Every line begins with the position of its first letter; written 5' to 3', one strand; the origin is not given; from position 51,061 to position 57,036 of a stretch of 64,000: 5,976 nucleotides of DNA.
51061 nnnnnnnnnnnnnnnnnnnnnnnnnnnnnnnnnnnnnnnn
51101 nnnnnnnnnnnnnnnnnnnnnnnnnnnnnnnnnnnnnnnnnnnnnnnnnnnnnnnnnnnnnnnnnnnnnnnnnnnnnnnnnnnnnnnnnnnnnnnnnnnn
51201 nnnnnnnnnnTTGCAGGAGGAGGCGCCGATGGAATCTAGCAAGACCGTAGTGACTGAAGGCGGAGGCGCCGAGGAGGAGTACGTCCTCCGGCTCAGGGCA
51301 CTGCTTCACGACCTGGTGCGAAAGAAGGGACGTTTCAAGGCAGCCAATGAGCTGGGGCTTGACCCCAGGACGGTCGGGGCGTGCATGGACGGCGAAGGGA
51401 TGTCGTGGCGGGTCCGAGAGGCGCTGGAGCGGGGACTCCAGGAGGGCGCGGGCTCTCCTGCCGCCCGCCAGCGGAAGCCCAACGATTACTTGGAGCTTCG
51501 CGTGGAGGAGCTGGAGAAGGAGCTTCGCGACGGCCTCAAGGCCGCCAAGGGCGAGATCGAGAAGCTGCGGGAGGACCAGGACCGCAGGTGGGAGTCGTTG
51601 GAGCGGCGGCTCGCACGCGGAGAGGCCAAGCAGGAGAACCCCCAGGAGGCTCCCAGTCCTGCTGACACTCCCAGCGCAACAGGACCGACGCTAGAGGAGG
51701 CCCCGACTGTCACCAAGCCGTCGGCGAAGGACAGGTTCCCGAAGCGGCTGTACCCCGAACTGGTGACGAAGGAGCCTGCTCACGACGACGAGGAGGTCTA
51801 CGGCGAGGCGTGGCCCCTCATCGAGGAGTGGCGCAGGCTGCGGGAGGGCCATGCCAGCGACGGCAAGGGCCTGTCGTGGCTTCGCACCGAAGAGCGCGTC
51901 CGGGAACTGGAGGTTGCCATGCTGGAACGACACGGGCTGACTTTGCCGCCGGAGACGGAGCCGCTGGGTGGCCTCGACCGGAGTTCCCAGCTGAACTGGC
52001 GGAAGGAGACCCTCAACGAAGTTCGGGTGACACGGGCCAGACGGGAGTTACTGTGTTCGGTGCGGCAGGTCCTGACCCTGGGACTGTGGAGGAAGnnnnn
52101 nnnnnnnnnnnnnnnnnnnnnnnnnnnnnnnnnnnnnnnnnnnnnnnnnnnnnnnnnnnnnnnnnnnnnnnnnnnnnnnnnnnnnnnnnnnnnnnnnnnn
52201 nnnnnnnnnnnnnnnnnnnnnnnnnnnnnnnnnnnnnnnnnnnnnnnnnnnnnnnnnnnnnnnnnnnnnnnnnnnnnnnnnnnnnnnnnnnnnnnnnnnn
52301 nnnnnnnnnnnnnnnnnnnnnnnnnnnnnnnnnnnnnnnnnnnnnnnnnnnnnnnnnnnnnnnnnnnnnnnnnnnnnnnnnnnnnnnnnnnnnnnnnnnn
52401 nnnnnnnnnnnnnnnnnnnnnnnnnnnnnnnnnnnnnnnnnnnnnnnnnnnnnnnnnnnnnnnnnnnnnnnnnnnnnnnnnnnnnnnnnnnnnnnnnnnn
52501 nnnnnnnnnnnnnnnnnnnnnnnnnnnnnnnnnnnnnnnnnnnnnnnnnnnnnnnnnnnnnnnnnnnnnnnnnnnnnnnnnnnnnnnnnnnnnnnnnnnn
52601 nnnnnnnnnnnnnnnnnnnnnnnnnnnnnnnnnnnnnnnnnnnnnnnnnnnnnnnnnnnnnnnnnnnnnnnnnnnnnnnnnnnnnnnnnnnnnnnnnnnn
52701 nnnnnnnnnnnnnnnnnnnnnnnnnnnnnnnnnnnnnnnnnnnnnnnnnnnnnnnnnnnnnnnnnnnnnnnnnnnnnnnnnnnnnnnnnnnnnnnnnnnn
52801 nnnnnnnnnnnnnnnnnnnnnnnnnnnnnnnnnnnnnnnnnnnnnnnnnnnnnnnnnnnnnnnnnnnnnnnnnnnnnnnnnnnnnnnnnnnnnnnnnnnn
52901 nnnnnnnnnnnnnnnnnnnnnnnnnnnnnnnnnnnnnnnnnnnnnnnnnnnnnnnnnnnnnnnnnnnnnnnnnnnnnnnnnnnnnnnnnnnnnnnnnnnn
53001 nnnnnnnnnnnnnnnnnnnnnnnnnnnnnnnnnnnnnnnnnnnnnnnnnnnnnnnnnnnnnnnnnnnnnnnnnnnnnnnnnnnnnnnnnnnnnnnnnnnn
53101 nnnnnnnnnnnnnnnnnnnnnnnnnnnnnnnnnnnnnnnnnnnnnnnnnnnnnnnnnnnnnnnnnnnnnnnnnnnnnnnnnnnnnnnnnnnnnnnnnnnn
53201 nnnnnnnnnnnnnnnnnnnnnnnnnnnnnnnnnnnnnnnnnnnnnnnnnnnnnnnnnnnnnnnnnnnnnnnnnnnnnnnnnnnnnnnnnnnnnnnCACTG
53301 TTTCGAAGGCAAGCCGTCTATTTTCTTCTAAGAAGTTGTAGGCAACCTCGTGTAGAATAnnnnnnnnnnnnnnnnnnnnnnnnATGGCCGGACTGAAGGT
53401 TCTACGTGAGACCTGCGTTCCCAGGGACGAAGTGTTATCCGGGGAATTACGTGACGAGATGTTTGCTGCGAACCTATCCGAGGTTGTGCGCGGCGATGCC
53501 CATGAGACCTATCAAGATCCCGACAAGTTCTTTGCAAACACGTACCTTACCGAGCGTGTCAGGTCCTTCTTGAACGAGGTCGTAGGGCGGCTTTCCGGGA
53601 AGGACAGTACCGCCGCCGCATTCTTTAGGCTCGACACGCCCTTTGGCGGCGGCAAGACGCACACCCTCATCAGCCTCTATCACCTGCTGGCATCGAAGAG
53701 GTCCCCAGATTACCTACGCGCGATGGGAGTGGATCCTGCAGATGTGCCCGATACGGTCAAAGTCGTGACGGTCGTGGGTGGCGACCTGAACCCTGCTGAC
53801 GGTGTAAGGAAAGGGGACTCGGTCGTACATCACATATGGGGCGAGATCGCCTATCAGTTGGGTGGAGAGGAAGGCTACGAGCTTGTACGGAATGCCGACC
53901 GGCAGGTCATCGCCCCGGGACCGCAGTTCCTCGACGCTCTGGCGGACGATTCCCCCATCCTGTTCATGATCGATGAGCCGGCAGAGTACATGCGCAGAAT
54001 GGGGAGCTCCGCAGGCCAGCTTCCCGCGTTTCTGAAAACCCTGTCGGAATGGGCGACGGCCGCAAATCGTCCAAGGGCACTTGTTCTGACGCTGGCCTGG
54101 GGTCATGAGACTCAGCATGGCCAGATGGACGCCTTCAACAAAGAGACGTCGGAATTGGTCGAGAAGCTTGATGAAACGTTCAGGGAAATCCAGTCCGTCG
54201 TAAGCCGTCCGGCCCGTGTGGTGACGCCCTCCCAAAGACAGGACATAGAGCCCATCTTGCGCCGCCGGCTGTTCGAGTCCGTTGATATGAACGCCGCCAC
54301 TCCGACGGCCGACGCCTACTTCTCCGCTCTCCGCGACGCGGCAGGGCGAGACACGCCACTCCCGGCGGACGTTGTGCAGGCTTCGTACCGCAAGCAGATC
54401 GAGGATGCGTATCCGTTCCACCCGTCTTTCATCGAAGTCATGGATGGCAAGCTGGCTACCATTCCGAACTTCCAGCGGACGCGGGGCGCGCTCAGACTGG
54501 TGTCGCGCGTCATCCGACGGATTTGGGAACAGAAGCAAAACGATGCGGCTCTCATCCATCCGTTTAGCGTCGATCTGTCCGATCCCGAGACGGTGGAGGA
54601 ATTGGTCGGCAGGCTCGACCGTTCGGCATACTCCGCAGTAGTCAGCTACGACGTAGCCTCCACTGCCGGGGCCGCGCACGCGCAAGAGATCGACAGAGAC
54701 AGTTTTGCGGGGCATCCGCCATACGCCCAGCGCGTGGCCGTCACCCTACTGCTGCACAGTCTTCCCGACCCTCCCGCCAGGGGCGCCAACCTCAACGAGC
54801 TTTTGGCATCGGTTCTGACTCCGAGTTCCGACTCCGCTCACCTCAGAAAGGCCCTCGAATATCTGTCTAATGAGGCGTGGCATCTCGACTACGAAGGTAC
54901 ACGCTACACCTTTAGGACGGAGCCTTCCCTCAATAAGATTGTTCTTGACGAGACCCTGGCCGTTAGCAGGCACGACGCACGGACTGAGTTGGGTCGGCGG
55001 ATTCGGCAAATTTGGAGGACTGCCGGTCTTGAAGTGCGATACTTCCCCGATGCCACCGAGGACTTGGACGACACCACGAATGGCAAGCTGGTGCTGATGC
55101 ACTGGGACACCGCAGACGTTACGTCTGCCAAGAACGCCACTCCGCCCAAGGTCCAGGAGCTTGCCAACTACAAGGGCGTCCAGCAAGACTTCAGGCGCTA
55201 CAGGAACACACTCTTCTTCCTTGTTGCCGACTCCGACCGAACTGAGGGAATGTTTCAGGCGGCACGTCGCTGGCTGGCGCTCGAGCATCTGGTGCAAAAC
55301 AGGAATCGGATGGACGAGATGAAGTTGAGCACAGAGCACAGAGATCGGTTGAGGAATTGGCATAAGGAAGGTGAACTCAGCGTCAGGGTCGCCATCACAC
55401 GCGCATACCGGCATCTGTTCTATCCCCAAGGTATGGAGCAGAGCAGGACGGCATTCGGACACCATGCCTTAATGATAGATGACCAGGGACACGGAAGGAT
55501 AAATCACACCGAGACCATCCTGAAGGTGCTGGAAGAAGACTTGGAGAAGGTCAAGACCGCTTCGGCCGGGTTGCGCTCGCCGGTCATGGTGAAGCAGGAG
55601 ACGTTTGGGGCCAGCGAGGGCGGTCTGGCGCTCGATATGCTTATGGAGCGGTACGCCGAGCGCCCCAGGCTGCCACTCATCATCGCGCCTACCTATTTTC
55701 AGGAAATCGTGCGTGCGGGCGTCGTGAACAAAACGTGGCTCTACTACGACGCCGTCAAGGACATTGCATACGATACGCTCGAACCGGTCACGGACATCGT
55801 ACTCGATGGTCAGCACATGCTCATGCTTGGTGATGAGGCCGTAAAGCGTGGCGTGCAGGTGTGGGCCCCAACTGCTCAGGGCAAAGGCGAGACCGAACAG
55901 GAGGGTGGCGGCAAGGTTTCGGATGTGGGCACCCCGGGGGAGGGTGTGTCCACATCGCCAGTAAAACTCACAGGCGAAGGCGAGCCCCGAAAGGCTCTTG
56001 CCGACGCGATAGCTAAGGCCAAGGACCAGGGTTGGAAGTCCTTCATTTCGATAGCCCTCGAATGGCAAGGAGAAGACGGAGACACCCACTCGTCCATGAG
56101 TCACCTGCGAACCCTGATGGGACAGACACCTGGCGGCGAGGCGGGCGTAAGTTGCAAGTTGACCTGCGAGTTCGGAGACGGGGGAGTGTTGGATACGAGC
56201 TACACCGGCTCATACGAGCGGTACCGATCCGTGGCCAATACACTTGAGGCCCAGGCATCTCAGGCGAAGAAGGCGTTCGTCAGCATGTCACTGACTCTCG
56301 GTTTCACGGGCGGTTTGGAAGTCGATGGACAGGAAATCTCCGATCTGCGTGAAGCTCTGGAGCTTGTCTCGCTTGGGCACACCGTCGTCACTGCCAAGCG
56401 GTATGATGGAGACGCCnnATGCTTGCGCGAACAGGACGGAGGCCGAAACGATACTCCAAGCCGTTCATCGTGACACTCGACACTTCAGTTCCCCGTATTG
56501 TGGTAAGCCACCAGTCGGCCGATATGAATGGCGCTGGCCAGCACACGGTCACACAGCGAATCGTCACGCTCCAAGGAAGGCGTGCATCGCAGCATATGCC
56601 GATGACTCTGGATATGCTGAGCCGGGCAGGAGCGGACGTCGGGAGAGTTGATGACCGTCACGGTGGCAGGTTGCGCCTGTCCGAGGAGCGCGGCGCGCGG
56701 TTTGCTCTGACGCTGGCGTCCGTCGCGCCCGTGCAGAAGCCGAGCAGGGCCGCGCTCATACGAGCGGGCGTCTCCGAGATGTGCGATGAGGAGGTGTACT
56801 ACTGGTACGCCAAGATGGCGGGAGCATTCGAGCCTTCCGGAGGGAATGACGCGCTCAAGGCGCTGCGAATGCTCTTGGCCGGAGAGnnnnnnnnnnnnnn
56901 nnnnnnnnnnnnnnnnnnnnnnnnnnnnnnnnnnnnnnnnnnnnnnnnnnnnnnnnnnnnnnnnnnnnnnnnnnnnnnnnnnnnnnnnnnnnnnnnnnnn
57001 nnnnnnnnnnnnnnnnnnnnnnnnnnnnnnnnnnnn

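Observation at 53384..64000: Eight-gene translationally coupled operon: DUF499 ATPase and DUF1156 methyltransferase interleaved with ImmA/IrrE-DUF4411, PIN and ABC-ATPase modules, with no helicase in view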

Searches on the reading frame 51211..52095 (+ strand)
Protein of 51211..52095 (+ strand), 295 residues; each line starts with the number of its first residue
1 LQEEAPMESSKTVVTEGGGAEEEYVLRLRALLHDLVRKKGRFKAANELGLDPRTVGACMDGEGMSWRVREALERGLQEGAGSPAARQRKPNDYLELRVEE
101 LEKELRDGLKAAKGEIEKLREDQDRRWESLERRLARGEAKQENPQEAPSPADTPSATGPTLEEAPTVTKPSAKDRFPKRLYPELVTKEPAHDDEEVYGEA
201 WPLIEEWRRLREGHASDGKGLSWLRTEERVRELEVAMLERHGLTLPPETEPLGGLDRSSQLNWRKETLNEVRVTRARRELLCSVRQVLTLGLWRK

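Call 34: search_protein_families(library=pfam, proteins=[window:51211-52095:+], max_evalue=0.1)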
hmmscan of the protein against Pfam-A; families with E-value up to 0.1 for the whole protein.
window:51211-52095:+ (295 aa): 1 family
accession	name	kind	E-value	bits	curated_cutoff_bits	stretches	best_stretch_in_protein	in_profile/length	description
PF25443.1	ANG-1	-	0.023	15.3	28.5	1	88-138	27-80/105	ANG-1-like domain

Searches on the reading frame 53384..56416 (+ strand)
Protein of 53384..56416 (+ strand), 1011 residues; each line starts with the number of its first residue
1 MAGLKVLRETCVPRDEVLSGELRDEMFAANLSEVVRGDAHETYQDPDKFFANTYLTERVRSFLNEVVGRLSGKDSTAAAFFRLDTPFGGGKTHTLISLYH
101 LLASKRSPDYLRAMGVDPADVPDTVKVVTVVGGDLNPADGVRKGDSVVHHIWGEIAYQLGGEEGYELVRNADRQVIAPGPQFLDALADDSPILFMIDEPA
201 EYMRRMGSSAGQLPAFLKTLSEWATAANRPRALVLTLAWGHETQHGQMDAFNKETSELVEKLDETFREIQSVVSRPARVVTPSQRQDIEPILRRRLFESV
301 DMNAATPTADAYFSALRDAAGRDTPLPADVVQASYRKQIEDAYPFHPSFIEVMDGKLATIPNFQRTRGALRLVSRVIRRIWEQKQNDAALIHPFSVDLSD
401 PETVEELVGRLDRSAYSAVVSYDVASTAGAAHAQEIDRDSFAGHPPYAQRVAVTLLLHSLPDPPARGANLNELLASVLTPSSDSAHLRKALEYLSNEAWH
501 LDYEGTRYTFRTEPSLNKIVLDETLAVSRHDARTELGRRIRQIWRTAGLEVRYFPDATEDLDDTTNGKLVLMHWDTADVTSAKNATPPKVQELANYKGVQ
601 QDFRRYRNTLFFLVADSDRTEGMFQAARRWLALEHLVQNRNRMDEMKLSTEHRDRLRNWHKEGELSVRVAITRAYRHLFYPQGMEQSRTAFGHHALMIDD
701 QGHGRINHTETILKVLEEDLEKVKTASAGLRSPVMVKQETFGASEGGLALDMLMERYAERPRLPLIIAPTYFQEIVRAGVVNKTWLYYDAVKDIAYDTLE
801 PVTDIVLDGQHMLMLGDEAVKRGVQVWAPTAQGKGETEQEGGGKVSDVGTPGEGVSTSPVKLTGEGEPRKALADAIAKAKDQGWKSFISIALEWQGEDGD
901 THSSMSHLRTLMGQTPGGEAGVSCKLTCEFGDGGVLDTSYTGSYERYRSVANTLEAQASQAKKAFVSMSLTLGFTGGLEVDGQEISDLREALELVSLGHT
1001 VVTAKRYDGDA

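Call 4: search_protein_families(library=pfam, proteins=[window:53384-56416:+], max_evalue=0.01)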
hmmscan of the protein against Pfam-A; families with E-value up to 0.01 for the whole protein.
window:53384-56416:+ (1011 aa): 1 family
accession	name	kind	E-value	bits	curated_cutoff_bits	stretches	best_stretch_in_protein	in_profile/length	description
PF04465.17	DUF499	-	3e-36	125.1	23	1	125-461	23-346/1024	Protein of unknown function (DUF499)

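Call 5: search_protein_families(library=padloc, proteins=[window:53384-56416:+], max_evalue=0.01)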
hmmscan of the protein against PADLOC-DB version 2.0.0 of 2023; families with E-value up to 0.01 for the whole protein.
window:53384-56416:+ (1011 aa): 2 families
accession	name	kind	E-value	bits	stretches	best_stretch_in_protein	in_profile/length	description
PDLC00662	HmaC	-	1.7e-100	335.7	1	4-787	3-775/941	AAA+ ATPase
PDLC02192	DUF499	-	9.7e-50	167.3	1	42-723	33-669/1022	-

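Call 70: search_solved_structures(query=window:53384-56416:+, max_evalue=0.01)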
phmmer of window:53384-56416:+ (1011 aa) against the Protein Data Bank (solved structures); distinct sequences matched with E-value up to 0.01: 0.

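Call 72: search_protein_families(library=ncbifam, proteins=[window:53384-56416:+], max_evalue=0.001)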
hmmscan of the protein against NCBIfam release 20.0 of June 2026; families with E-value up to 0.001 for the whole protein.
window:53384-56416:+ (1011 aa): 1 family
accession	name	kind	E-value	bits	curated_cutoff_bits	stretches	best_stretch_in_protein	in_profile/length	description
NF042962.1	DUF499_antiphage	equivalog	1e-65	222.4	1200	1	7-785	3-731/1025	anti-phage-associated DUF499 domain-containing protein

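Call 75: list_cluster_members(proteins=[P0001, window:53384-56416:+, window:62039-63610:+])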
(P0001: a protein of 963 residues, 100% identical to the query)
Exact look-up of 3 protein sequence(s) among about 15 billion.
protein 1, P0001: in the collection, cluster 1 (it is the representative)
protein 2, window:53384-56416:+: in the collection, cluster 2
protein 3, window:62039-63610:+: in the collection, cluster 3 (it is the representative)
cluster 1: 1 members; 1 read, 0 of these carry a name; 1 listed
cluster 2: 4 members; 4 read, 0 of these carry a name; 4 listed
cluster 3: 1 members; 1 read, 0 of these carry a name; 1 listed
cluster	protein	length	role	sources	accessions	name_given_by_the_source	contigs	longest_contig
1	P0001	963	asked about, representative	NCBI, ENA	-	-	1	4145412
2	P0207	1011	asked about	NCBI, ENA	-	-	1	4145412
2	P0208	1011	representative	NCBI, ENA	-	-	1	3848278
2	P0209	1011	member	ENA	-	-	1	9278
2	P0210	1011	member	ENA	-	-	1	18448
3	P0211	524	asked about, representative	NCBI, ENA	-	-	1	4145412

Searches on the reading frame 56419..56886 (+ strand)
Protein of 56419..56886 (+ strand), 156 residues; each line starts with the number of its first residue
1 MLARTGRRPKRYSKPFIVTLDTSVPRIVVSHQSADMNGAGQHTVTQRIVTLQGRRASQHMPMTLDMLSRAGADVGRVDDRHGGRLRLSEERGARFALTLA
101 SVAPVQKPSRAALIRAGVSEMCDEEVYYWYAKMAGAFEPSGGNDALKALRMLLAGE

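Call 4: search_protein_families(library=pfam, proteins=[window:56419-56886:+], max_evalue=0.01)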
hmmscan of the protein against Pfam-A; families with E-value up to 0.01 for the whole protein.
window:56419-56886:+ (156 aa): 1 family
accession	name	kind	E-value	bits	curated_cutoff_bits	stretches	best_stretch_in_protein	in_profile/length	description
PF24728.1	DUF7680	-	1.9e-24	86.9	24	1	34-155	23-141/141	Domain of unknown function (DUF7680)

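Call 5: search_protein_families(library=padloc, proteins=[window:56419-56886:+], max_evalue=0.01)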
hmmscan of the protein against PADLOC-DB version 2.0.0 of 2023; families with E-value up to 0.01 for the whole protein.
window:56419-56886:+ (156 aa): 0 families

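Call 33: search_protein_families(library=padloc, proteins=[window:56419-56886:+], max_evalue=0.01)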
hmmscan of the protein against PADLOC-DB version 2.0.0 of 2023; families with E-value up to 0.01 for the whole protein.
window:56419-56886:+ (156 aa): 0 families

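Call 55: find_homologous_proteins(query=window:56419-56886:+, max_evalue=0.001)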
Query window:56419-56886:+ (156 aa): 48 proteins with E <= 0.001 among 157 candidates.
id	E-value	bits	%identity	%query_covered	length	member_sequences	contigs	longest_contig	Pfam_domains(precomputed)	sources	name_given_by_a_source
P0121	9.3e-91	319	94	100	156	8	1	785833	PF24728.2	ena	-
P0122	5.0e-80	285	85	100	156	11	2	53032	PF24728.2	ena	-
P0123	4.6e-78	278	84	97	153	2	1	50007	PF24728.2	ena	-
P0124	1.2e-77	277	81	100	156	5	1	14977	PF24728.2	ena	-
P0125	1.9e-74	266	81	97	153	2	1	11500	PF24728.2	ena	-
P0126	3.2e-74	266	79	100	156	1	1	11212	PF24728.2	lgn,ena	-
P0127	1.4e-61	225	68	100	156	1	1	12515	PF24728.2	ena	-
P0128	1.9e-61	224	71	97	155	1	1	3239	PF24728.2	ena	-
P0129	2.7e-61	224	81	83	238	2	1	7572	PF24728.2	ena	-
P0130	2.8e-60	221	66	100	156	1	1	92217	PF24728.2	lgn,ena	-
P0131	3.2e-60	220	66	97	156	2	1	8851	PF24728.2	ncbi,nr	ncbi:MAG: hypothetical protein OXC95_09040 [Dehalococcoidia bacterium]|nr:hypothetical protein [Deha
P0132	1.1e-59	219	69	97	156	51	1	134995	PF24728.2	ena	-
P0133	1.1e-59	219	71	96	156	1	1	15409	PF24728.2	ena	-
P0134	1.2e-59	218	67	97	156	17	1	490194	PF24728.2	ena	-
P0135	2.6e-59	217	68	100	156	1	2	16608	PF24728.2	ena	-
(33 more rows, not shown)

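Call 63: predict_structure(alignment_id=A5)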
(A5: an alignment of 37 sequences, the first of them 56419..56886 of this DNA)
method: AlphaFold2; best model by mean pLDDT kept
length: 156 residues; sequences in the alignment: 37
mean_pLDDT: 83.5   pTM: 0.80
mean pLDDT of the five models: 83.5, 82.7, 82.4, 81.1, 77.4
residues with pLDDT >= 90: 93; 70-90: 35; 50-70: 17; < 50: 11
segments of 3 or more residues with pLDDT < 50: 1-11
pLDDT, mean of each block of 10 residues (from residue 1): 40 82 93 73 85 94 92 77 89 95 92 95 95 71 80 82
secondary structure, 60 per line:
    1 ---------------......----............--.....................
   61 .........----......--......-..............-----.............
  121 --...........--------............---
elements in order: E16-21 E26-37 E40-52 H53-69 H74-79 E82-87 H89-102 H108-120 H123-133 H142-153

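Call 67: fold_search(model_id=the predicted structure, library=pdb)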
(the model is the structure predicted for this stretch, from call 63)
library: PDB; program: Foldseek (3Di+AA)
matches with E <= 10: 833; with E <= 0.001: 0
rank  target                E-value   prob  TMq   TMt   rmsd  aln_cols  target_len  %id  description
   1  2ztc_A                1.1e-01  0.13  0.19  0.17  18.6       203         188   11  MtRuvA Form II (released 2009-05-05)
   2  9gxp_A                1.3e-01  0.06  0.12  0.04  21.3       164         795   11  C. thermocellum UvrA in complex with DNA with an abasic site (basal conformation) (released 2025-12-24)
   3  2ztd_A                1.4e-01  0.12  0.20  0.17  18.1       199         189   10  MtRuvA Form III (released 2009-05-05)
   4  3ty6_A                2.0e-01  0.12  0.20  0.18  13.1       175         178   10  ATP-dependent Protease HslV from Bacillus anthracis str. Ames (released 2011-10-05)
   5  8twj                  2.1e-01  0.10  0.18  0.11  16.1       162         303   10  AvrB_R266A bound with UDP (released 2024-02-28)
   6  3g3r_A                2.5e-01  0.15  0.24  0.15  16.5       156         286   12  Crystal structure of a eukaryotic polyphosphate polymerase in complex with AppNHp-Mn2+ (released 2009-05-05)
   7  9p6i_E                2.5e-01  0.11  0.16  0.14  20.0       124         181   14  Crystal Structure of the Histidine Kinase VC2136 from Vibrio cholerae serotype O1 (released 2025-08-20)
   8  3u0k_A                2.5e-01  0.10  0.21  0.16  20.1       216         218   12  Crystal Structure of the genetically encoded calcium indicator RCaMP (released 2012-10-03)
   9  4g4e_A                2.5e-01  0.08  0.18  0.17  14.4       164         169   10  Crystal structure of the L88A mutant of HslV from Escherichia coli (released 2013-06-12)
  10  9umg_D                3.0e-01  0.12  0.21  0.10  17.7       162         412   14  Cryo-EM structure of VTC complex(Vtc5/Vtc4/Vtc3/Vtc1) (released 2026-01-21)
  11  2ztc_B                3.0e-01  0.08  0.19  0.17  18.5       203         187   11  MtRuvA Form II (released 2009-05-05)
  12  6tu3_K                3.2e-01  0.10  0.19  0.16  14.2       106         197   10  Rat 20S proteasome (released 2020-05-13)
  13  3k8a_A                3.4e-01  0.20  0.13  0.19   8.1        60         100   18  Neisseria gonorrhoeae PriB (released 2010-01-12)
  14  7ytj_D                3.6e-01  0.12  0.22  0.07  12.9       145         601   10  Cryo-EM structure of VTC complex (released 2023-02-22)
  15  4eu2_K                3.6e-01  0.06  0.18  0.15  16.4       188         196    7  Crystal structure of 20s proteasome with novel inhibitor K-7174 (released 2013-05-01)
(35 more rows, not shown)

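Call 72: search_protein_families(library=ncbifam, proteins=[window:56419-56886:+], max_evalue=0.001)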
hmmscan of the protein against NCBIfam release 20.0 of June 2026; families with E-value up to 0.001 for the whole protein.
window:56419-56886:+ (156 aa): 0 families

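Call 77: search_protein_families(library=phrogs, proteins=[window:56419-56886:+], max_evalue=0.001)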
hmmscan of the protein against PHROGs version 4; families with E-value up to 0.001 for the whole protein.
window:56419-56886:+ (156 aa): 0 families
